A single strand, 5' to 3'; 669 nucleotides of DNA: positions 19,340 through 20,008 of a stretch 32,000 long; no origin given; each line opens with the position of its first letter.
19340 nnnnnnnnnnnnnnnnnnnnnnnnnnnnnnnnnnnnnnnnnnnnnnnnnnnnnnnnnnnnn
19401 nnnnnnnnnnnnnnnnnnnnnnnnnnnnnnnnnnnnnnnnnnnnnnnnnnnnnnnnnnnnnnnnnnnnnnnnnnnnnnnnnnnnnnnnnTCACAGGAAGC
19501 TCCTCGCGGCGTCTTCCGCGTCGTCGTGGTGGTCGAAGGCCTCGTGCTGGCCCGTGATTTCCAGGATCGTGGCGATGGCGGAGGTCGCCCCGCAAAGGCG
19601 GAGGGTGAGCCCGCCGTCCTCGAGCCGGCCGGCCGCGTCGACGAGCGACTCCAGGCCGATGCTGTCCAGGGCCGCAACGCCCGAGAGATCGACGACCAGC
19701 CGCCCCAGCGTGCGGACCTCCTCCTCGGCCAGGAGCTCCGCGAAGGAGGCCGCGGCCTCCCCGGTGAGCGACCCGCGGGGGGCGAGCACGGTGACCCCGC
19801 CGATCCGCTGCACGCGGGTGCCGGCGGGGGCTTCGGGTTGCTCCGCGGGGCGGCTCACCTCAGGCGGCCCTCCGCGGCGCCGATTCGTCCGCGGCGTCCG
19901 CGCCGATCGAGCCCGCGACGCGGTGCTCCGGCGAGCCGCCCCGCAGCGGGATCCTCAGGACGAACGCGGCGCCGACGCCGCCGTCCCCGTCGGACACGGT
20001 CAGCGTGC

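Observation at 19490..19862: STAS (anti-sigma antagonist-like) gene wedged between the kinase and the secretion ATPase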

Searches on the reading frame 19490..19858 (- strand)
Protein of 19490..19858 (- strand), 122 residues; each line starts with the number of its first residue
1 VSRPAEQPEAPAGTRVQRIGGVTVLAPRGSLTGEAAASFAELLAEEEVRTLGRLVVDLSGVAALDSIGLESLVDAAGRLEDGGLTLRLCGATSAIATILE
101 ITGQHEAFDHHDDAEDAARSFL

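Call 4: search_protein_families(library=pfam, proteins=[window:19490-19858:-], max_evalue=0.01)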
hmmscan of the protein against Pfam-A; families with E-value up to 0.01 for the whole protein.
window:19490-19858:- (122 aa): 2 families
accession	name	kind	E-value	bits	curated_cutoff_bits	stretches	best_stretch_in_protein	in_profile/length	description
PF01740.26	STAS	-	4.3e-15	55.8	22.6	1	16-114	4-103/106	STAS domain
PF13466.11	STAS_2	-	1.6e-10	41.5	29.2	1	28-103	4-78/80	STAS domain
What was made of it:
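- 19490..19858 (-): STAS protein, 122 aa, single domain, SpoIIAA-like. PF01740 E=4e-15 (call 4).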

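Call 11: find_homologous_proteins(query=window:19490-19858:-)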
Query window:19490-19858:- (122 aa): 5 proteins with E <= 0.001 among 181 candidates.
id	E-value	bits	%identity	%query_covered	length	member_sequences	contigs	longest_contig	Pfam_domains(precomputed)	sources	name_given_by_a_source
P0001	1.8e-68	246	100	100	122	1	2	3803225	PF01740.27,PF13466.13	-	-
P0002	1.4e-37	146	65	93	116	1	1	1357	PF01740.27,PF13466.13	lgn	-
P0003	2.5e-37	145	69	89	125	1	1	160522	PF01740.27,PF13466.13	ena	-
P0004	5.0e-36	141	63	93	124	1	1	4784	PF01740.27,PF13466.13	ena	-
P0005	7.0e-17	80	44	84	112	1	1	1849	PF01740.27,PF13466.13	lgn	-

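Call 12: find_encoding_contigs(protein=P0003, flank=10000, max_places=3)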
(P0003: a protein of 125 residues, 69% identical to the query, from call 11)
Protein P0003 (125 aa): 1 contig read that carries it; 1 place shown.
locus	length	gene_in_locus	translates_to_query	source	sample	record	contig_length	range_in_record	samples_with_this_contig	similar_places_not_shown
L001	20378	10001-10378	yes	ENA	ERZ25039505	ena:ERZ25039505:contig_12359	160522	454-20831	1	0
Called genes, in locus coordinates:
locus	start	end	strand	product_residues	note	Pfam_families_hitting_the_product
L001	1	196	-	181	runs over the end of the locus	PF10936:DUF2617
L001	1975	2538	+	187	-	-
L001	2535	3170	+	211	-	-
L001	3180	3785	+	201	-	PF01928:CYTH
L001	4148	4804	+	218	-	PF00515:TPR_1 (faint), PF07719:TPR_2 (faint), PF13174:TPR_6 (faint), PF13176:TPR_7 (faint), PF04362:Iron_traffic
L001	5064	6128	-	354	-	-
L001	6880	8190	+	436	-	PF07690:MFS_1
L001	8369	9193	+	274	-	-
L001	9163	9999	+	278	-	PF00512:HisKA, PF02518:HATPase_c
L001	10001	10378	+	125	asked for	PF01740:STAS, PF13466:STAS_2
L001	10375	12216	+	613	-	PF05157:MshEN, PF00437:T2SSE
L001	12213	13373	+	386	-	PF00482:T2SSF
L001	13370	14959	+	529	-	-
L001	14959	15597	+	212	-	-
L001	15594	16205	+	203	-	-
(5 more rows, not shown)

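Call 13: find_encoding_contigs(protein=P0004, flank=10000, max_places=3)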
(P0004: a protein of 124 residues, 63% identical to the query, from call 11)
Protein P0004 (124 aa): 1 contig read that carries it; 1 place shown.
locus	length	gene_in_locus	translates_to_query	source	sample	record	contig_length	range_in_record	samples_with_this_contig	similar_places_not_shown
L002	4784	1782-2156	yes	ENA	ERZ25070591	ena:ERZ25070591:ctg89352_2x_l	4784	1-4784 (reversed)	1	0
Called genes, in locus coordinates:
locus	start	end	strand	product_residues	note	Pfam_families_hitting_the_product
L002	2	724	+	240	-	?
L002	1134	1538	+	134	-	PF02518:HATPase_c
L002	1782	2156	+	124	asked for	PF01740:STAS, PF13466:STAS_2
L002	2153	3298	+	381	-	PF05157:MshEN, PF00437:T2SSE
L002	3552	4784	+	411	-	?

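Call 14: find_encoding_contigs(protein=P0005, flank=10000, max_places=3)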
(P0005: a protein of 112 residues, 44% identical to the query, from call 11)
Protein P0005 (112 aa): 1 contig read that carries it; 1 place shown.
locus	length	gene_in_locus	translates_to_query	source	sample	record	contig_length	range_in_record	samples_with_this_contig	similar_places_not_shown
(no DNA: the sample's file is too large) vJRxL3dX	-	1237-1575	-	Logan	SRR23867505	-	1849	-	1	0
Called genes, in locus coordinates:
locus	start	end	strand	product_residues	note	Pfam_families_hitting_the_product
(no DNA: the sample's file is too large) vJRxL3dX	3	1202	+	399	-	?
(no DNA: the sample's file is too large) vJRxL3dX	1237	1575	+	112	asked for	PF01740:STAS, PF13466:STAS_2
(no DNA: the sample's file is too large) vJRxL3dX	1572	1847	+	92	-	?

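Call 29: search_protein_families(library=ncbifam, proteins=[window:19490-19858:-], max_evalue=0.01)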
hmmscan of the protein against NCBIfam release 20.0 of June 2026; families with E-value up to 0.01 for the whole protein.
window:19490-19858:- (122 aa): 3 families
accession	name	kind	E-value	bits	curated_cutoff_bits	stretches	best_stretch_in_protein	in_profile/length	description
TIGR00377.1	ant_ant_sig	superfamily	1.1e-12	47.8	53.45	1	16-115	7-107/108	anti-sigma factor antagonist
NF002134.0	PRK00971.1-4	equivalog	0.00026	19.9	557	1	17-107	324-413/429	glutaminase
NF033618.0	mlaB_1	equivalog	0.0073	16.7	90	1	41-101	25-85/94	lipid asymmetry maintenance protein MlaB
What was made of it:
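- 19490..19858 (-): TIGR00377 scores 47.8 bits, below its 53.45 cutoff (call 29).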

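Call 33: find_homologous_proteins(query=A2, max_evalue=0.001)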
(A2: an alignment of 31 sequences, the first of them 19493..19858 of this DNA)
Query A2 (31 sequences) (122 aa, profile of the alignment): 474 proteins with E <= 0.001 among 5030 candidates; the best 120 are listed.
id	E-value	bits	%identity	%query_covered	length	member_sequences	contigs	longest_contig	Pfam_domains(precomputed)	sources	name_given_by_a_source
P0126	3.9e-46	174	43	87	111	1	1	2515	PF01740.27,PF13466.13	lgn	-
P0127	9.8e-46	172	45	87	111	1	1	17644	PF01740.27,PF13466.13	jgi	jgi:anti-sigma B factor antagonist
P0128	1.0e-45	172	43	87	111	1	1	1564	PF01740.27,PF13466.13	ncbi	-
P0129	1.6e-45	172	45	87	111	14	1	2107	PF01740.27,PF13466.13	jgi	jgi:anti-sigma B factor antagonist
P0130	1.8e-45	171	45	87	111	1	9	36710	PF01740.27,PF13466.13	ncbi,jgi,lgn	-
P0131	3.0e-45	171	43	87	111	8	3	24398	PF01740.27,PF13466.13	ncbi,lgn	-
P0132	3.7e-45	170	43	87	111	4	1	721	PF01740.27,PF13466.13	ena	-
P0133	4.0e-45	170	41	87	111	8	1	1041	PF01740.27,PF13466.13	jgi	jgi:anti-anti-sigma factor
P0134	4.2e-45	170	46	87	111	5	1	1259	PF01740.27,PF13466.13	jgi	jgi:anti-sigma B factor antagonist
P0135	5.3e-45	170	46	86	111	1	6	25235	PF01740.27,PF13466.13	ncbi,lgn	-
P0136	6.4e-45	170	44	87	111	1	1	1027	PF01740.27,PF13466.13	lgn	-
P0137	8.2e-45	169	43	87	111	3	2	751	PF01740.27,PF13466.13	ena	-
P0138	2.3e-44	168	43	87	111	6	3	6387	PF01740.27,PF13466.13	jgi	jgi:anti-sigma B factor antagonist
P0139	2.6e-44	168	45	87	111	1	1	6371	PF01740.27,PF13466.13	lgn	-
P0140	2.6e-44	168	48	86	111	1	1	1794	PF01740.27,PF13466.13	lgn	-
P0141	8.2e-44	166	43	87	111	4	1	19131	PF01740.27,PF13466.13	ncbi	ncbi:MAG: STAS domain-containing protein [Phycisphaeraceae bacterium]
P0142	1.0e-43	166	44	87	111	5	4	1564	PF01740.27,PF13466.13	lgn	-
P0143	1.1e-43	166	44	87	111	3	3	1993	PF01740.27,PF13466.13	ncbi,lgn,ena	-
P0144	1.3e-43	165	44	87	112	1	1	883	PF01740.27,PF13466.13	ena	-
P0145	1.5e-43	165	41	87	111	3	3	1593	PF01740.27,PF13466.13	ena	-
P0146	1.5e-43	165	41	87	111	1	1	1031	PF01740.27,PF13466.13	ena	-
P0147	1.6e-43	165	42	87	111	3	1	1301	PF01740.27,PF13466.13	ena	-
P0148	1.8e-43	165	40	87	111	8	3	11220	PF01740.27,PF13466.13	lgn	-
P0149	1.9e-43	165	49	86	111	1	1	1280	PF01740.27,PF13466.13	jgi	jgi:anti-sigma B factor antagonist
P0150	2.3e-43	165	41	86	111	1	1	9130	PF01740.27,PF13466.13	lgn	-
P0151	2.3e-43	165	43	87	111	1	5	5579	PF01740.27,PF13466.13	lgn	-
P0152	2.4e-43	165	42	87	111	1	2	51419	PF01740.27,PF13466.13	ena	-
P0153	2.5e-43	165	44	87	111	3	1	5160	PF01740.27,PF13466.13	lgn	-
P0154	2.7e-43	164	44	87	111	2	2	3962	PF01740.27,PF13466.13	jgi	jgi:anti-sigma B factor antagonist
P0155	3.3e-43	164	41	87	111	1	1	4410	PF01740.27,PF13466.13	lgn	-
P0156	3.6e-43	164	46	87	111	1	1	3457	PF01740.27,PF13466.13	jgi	-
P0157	3.7e-43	164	44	89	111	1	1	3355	PF01740.27,PF13466.13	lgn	-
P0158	4.3e-43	164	44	87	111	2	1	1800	PF01740.27,PF13466.13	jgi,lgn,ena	-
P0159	5.3e-43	164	46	87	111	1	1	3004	PF01740.27,PF13466.13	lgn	-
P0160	5.5e-43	163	40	87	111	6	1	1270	PF01740.27,PF13466.13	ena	-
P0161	5.7e-43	163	43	87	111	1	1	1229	PF01740.27,PF13466.13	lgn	-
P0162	6.2e-43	163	42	87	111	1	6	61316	PF01740.27,PF13466.13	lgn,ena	-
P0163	6.8e-43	163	45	87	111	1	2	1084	PF01740.27,PF13466.13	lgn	-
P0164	9.6e-43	163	42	87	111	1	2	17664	PF01740.27,PF13466.13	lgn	-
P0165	1.1e-42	162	43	86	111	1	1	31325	PF01740.27,PF13466.13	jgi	jgi:anti-anti-sigma factor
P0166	1.1e-42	162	45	87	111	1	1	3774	PF01740.27,PF13466.13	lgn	-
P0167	1.3e-42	162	44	87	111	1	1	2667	PF01740.27,PF13466.13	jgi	jgi:anti-anti-sigma factor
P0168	1.3e-42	162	46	87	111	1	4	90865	PF01740.27,PF13466.13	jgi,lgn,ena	jgi:anti-anti-sigma factor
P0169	1.6e-42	162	49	87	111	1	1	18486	PF01740.27,PF13466.13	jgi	jgi:anti-anti-sigma factor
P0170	1.6e-42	162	43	86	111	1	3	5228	PF01740.27,PF13466.13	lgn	-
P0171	1.8e-42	162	45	87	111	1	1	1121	PF01740.27,PF13466.13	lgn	-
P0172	1.8e-42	162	45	86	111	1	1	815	PF01740.27,PF13466.13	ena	-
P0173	1.8e-42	162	45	87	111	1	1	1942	PF01740.27,PF13466.13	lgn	-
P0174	1.9e-42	162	39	87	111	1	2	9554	PF01740.27,PF13466.13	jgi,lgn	-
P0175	1.9e-42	162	43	87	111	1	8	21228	PF01740.27,PF13466.13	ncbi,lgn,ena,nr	ncbi:MAG: hypothetical protein CMJ18_18120 [Phycisphaeraceae bacterium]|nr:hypothetical protein [Phy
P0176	2.0e-42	162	45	87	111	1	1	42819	PF01740.27,PF13466.13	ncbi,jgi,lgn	jgi:anti-anti-sigma factor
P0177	2.1e-42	162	42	87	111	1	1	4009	PF01740.27,PF13466.13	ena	-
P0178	2.5e-42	161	46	87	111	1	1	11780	PF01740.27,PF13466.13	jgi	jgi:stage II sporulation protein AA (anti-sigma F factor antagonist)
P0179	2.5e-42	161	40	87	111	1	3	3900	PF01740.27,PF13466.13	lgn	-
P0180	2.8e-42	161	42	87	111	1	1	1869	PF01740.27,PF13466.13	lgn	-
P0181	2.9e-42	161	43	87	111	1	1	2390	PF01740.27,PF13466.13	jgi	jgi:anti-anti-sigma factor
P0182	3.2e-42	161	47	87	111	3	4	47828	PF01740.27,PF13466.13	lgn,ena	-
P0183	3.6e-42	161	42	87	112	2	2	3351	PF01740.27,PF13466.13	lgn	-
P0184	4.3e-42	161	42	87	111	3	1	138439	PF01740.27,PF13466.13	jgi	-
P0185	5.1e-42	160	43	87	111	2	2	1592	PF01740.27,PF13466.13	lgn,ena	-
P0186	5.7e-42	160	40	87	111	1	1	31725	PF01740.27,PF13466.13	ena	-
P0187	5.7e-42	160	42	87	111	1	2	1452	PF01740.27,PF13466.13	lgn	-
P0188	6.5e-42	160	40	87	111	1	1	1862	PF01740.27,PF13466.13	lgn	-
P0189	6.9e-42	160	41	87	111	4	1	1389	PF01740.27,PF13466.13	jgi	jgi:anti-sigma B factor antagonist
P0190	6.9e-42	160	44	87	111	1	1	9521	PF01740.27,PF13466.13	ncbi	ncbi:MAG: STAS domain-containing protein [Phycisphaerales bacterium]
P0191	6.9e-42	160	46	87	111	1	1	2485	PF01740.27,PF13466.13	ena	-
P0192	7.6e-42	160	42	84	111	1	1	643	PF01740.27,PF13466.13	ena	-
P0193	8.1e-42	160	43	87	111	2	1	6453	PF01740.27,PF13466.13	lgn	-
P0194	8.6e-42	160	45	87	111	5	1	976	PF01740.27,PF13466.13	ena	-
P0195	8.7e-42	160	45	87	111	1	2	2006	PF01740.27,PF13466.13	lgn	-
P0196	8.8e-42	160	39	87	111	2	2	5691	PF01740.27,PF13466.13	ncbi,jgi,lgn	ncbi:MAG TPA: STAS domain-containing protein [Tepidisphaeraceae bacterium]|jgi:anti-sigma B factor a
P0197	9.2e-42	160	40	87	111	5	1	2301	PF01740.27,PF13466.13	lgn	-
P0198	1.0e-41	159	44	87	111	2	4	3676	PF01740.27,PF13466.13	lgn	-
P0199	1.0e-41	159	42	87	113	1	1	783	PF01740.27,PF13466.13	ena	-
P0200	1.1e-41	159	43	87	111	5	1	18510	PF01740.27,PF13466.13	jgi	jgi:stage II sporulation protein AA (anti-sigma F factor antagonist)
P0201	1.1e-41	159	38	87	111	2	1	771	PF01740.27,PF13466.13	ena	-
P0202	1.2e-41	159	43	87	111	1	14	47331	PF01740.27,PF13466.13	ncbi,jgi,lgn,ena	-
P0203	1.3e-41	159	44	87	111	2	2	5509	PF01740.27,PF13466.13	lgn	-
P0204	1.4e-41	159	42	87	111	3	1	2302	PF01740.27,PF13466.13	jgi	jgi:stage II sporulation protein AA (anti-sigma F factor antagonist)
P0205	1.9e-41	159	40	87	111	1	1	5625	PF01740.27,PF13466.13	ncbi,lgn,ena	-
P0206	1.9e-41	158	44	84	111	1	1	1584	PF01740.27,PF13466.13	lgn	-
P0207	2.0e-41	158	46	87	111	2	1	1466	PF01740.27,PF13466.13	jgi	jgi:anti-anti-sigma factor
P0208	2.3e-41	158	43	88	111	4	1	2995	PF01740.27,PF13466.13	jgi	jgi:anti-anti-sigma factor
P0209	2.6e-41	158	42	87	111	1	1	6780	PF01740.27,PF13466.13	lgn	-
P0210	2.7e-41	158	42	87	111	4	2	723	PF01740.27,PF13466.13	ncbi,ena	-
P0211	2.7e-41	158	38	87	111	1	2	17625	PF01740.27,PF13466.13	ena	-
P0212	2.7e-41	158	42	84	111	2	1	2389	PF01740.27,PF13466.13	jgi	jgi:anti-anti-sigma factor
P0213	2.7e-41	158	49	87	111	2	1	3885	PF01740.27,PF13466.13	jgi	jgi:anti-anti-sigma factor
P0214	2.8e-41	158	40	87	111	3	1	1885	PF01740.27,PF13466.13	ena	-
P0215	2.8e-41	158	47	87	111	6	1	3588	PF01740.27,PF13466.13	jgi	-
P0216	2.9e-41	158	46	87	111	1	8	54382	PF01740.27,PF13466.13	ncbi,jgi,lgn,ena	-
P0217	2.9e-41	158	43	84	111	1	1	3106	PF01740.27,PF13466.13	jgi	-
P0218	3.2e-41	158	42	87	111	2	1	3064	PF01740.27,PF13466.13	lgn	-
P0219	3.6e-41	158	46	84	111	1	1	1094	PF01740.27,PF13466.13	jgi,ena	-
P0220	3.9e-41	158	36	87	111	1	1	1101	PF01740.27,PF13466.13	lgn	-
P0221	4.0e-41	157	44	87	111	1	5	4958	PF01740.27,PF13466.13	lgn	-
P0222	4.0e-41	157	47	87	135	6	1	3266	PF01740.27,PF13466.13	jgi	-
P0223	4.1e-41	157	50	87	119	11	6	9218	PF01740.27,PF13466.13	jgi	jgi:anti-sigma B factor antagonist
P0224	4.3e-41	157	44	84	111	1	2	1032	PF01740.27,PF13466.13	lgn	-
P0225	4.6e-41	157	46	87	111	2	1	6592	PF01740.27,PF13466.13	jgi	jgi:anti-anti-sigma factor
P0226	4.8e-41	157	40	87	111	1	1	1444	PF01740.27,PF13466.13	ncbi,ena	-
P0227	5.1e-41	157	43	87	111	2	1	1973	PF01740.27,PF13466.13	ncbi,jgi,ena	jgi:anti-anti-sigma factor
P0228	5.1e-41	157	42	87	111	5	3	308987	PF01740.27,PF13466.13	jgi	-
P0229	5.3e-41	157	45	86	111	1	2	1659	PF01740.27,PF13466.13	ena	-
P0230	5.3e-41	157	43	87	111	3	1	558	PF01740.27,PF13466.13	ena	-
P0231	5.6e-41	157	38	87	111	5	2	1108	PF01740.27,PF13466.13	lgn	-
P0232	6.1e-41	157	38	87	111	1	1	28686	PF01740.27,PF13466.13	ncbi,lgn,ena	-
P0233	6.2e-41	157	42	84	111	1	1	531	PF01740.27,PF13466.13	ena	-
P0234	7.2e-41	157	40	89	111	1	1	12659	PF01740.27,PF13466.13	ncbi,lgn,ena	-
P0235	7.5e-41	157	44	84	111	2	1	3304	PF01740.27,PF13466.13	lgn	-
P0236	7.6e-41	157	39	84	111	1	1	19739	PF01740.27,PF13466.13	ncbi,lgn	-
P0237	7.8e-41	157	41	86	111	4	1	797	PF01740.27,PF13466.13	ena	-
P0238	7.8e-41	157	38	87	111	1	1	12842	PF01740.27,PF13466.13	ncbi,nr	ncbi:MAG: STAS domain-containing protein [Phycisphaeraceae bacterium]|nr:STAS domain-containing prot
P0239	8.3e-41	156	44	87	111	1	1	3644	PF01740.27,PF13466.13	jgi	-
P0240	8.3e-41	156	40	87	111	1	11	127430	PF01740.27,PF13466.13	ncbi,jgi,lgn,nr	ncbi:MAG: hypothetical protein HBSAPP03_24780 [Phycisphaerae bacterium]|nr:MAG: hypothetical protein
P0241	8.4e-41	156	48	87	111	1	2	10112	PF01740.27,PF13466.13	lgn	-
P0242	8.8e-41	156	45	86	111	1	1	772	PF01740.27,PF13466.13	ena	-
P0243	9.2e-41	156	46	86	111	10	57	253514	PF01740.27,PF13466.13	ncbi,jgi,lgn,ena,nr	ncbi:MAG: STAS domain-containing protein [Phycisphaerales bacterium]|jgi:anti-anti-sigma factor|nr:S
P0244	9.3e-41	156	40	87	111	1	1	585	PF01740.27,PF13466.13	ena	-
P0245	1.0e-40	156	35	90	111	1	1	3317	PF01740.27,PF13466.13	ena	-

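Call 36: search_solved_structures(query=A3, max_evalue=0.01, show_alignments=3)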
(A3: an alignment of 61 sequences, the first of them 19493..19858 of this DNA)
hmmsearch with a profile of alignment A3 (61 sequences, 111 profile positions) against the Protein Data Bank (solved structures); distinct sequences matched with E-value up to 0.01: 22.
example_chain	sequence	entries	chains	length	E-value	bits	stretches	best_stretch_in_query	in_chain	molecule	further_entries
1sbo_A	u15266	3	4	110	9e-12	48.3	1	12-106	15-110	Putative anti-sigma factor antagonist TM1442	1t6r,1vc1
1th8_B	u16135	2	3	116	5.5e-10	42.6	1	10-104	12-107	Anti-sigma F factor antagonist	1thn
2ka5_A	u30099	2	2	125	2.2e-09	40.6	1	11-107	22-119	Putative anti-sigma factor antagonist TM_1081 | Putative anti-sigma factor antagonist TM1081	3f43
1tid_B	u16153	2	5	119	3.7e-09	39.9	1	10-104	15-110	Anti-sigma F factor antagonist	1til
1auz_A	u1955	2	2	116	1.2e-08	38.2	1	9-98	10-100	SPOIIAA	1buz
4hyl_A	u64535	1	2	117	1.9e-08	37.6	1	10-108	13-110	Stage II sporulation protein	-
4qtp_A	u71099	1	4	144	2.4e-06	30.9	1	7-107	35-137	Anti-sigma factor antagonist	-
8ih8_A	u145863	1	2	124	4.1e-06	30.1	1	5-106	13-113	Anti-sigma-F factor antagonist RsfB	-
6m36_B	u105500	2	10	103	2e-05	27.9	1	47-98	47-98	Anti-sigma-B factor antagonist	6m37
3t6o_A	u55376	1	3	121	0.00016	25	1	3-106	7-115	Sulfate transporter/antisigma-factor antagonist STAS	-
2kln_A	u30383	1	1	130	0.00029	24.2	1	6-96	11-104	PROBABLE SULPHATE-TRANSPORT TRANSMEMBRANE PROTEIN, COG0659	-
8tnw_A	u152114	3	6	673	0.00067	23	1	40-89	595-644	Sulfate transporter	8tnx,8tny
7v73_A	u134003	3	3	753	0.0008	22.7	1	43-89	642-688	Prestin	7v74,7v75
7xlm_A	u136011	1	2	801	0.00089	22.6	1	40-89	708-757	Sulfate transporter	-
3oir_A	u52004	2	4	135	0.0015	21.9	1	13-88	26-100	SULFATE TRANSPORTER SULFATE TRANSPORTER FAMILY PROTEIN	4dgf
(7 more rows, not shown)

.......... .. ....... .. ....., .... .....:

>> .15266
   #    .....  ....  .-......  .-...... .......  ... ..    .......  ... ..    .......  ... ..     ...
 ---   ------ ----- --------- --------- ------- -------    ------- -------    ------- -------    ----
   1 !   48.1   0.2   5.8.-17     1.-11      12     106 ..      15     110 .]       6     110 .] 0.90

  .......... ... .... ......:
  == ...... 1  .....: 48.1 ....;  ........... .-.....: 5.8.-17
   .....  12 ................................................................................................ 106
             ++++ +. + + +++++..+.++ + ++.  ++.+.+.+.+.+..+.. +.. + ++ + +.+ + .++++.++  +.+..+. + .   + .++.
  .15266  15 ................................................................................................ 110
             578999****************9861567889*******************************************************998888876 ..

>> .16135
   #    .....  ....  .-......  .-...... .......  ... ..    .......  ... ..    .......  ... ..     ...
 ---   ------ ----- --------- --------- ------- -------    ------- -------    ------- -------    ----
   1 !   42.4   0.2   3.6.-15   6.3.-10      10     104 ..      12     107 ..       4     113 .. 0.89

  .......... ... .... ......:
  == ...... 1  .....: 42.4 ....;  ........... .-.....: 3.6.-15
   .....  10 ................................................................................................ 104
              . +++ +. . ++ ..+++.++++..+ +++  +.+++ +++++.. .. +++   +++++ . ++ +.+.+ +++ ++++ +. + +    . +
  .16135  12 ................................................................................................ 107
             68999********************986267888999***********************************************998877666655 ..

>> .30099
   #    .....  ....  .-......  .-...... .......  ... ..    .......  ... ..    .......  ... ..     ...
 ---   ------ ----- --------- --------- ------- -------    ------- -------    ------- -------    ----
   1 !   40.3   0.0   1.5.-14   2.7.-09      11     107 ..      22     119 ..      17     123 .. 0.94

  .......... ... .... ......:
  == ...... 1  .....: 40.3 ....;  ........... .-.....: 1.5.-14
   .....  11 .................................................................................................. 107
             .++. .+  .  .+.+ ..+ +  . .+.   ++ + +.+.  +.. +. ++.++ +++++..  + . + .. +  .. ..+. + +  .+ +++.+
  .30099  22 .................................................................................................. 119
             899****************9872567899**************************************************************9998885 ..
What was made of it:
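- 19661..19666 (-): Codons for D65-S66, the position of the phosphorylated Ser in SpoIIAA and RsbV. The profile aligns it to DSSGL/DSAGL of 1th8 and 1sbo (call 36).
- On Anti-sigma-factor antagonist (SpoIIAA/RsbV type, TIGR00377): It aligns to DSSGL of 1th8 (call 36).
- Closest known: SpoIIAA / RsbV anti-sigma-factor antagonists. Same: Profile hits at 1e-8 to 1e-12 (call 36).
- Closest known: MlaB-MlaF. Same: MlaB chains appear as distant hits (6zy2_B, 6xbd_K; E about 0.007-0.009; call 36).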

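Call 42: predict_structure(alignment_id=A3)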
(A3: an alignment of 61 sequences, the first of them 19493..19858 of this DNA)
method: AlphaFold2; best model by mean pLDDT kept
length: 122 residues; sequences in the alignment: 61
mean_pLDDT: 90.2   pTM: 0.82
mean pLDDT of the five models: 90.2, 90.2, 89.8, 89.4, 88.4
residues with pLDDT >= 90: 107; 70-90: 3; 50-70: 5; < 50: 7
segments of 3 or more residues with pLDDT < 50: 6-11
pLDDT, mean of each block of 10 residues (from residue 1): 48 84 95 94 94 95 95 97 95 95 96 94 87
secondary structure, 60 per line:
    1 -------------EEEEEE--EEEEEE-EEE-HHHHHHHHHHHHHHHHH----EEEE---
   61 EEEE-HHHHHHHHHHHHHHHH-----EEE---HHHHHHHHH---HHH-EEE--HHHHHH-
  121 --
elements in order: E14-19 E22-27 E29-31 H33-49 E54-57 E61-64 H66-81 E87-89 H93-101 E109-111 H114-119
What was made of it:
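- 19490..19858 (-): The AF2 model has pLDDT 90 (call 42).
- On STAS domain superfamily (Pfam PF01740): AF2 pLDDT 90.2 (call 42).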
